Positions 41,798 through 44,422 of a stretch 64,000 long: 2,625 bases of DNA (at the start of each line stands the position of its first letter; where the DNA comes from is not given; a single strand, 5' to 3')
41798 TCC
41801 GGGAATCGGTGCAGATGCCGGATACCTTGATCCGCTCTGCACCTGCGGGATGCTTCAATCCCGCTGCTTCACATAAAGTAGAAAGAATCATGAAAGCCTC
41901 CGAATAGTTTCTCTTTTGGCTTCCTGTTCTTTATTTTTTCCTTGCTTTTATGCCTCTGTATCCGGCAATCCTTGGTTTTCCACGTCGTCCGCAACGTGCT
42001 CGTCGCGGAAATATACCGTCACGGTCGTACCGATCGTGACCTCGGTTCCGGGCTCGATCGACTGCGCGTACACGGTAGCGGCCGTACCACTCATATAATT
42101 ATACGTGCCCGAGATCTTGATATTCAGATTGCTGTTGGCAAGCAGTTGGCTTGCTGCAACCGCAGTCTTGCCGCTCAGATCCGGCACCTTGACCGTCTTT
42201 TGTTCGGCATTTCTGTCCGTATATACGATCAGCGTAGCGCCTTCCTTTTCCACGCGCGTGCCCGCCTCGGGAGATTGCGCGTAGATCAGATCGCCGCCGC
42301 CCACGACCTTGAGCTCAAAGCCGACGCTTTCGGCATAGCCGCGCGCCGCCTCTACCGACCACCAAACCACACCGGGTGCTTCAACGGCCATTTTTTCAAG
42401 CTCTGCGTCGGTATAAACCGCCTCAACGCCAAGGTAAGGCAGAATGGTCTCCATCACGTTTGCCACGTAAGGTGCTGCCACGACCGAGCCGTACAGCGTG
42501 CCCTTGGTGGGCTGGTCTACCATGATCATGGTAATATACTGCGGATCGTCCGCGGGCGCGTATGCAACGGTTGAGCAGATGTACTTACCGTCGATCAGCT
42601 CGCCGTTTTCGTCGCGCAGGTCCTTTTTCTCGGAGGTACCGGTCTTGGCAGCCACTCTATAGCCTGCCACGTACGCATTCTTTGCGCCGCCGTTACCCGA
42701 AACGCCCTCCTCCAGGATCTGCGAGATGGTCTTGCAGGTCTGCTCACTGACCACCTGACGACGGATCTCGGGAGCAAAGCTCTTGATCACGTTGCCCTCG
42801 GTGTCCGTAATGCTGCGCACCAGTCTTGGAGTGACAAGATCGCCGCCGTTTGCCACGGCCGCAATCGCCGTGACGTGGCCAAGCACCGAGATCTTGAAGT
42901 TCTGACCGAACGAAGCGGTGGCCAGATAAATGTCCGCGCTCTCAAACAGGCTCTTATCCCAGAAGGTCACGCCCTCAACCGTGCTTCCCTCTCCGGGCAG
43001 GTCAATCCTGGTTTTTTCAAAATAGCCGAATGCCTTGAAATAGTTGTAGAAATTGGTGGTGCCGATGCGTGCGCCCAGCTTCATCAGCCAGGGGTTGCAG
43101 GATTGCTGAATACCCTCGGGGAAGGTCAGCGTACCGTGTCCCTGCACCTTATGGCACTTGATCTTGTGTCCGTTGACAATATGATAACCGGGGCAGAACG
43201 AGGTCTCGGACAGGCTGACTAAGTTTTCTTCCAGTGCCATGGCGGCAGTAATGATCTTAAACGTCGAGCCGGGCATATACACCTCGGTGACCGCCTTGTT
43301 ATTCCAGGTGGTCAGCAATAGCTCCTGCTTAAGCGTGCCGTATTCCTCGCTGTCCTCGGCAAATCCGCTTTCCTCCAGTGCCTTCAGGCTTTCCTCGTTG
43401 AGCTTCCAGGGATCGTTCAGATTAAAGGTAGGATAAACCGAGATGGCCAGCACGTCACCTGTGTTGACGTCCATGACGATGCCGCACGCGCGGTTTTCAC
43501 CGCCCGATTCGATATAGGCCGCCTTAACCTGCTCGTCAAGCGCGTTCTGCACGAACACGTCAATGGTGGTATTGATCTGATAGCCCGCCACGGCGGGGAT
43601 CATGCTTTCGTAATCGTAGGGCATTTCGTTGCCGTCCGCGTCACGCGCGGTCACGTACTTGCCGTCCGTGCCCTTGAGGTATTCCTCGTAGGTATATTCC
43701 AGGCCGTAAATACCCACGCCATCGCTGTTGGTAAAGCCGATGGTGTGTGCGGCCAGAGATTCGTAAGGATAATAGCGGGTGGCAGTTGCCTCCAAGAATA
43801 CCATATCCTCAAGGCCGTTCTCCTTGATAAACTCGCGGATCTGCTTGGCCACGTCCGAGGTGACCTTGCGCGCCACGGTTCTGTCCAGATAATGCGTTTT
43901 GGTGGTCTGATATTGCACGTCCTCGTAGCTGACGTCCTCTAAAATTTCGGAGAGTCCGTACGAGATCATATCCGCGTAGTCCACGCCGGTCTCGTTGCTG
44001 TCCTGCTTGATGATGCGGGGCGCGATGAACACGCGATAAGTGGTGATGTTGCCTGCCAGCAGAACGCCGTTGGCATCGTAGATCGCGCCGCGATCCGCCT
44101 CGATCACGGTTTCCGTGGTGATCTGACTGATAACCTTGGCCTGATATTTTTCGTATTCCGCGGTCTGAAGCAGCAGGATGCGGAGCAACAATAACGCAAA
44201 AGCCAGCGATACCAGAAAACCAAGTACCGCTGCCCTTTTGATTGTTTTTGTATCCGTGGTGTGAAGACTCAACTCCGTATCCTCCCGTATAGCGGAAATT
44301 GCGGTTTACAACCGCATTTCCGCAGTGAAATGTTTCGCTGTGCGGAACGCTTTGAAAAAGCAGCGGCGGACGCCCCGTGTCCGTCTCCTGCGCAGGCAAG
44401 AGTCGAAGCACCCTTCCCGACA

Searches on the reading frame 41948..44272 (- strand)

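Call 80: search_protein_families(library=pfam, proteins=[window:41948-44272:-], max_evalue=0.00001)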
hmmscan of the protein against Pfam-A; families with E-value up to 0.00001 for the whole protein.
window:41948-44272:- (774 aa): 3 families
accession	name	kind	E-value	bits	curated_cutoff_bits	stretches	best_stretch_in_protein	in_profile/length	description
PF00905.27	Transpeptidase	-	5.2e-66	223.3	22.1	1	263-608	2-299/299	Penicillin binding protein transpeptidase domain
PF03793.24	PASTA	-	8.2e-22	77.4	23.2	2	694-755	1-62/64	PASTA domain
PF03717.20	PBP_dimer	-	1.1e-21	78.6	24.4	1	57-216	2-175/180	Penicillin-binding Protein dimerisation domain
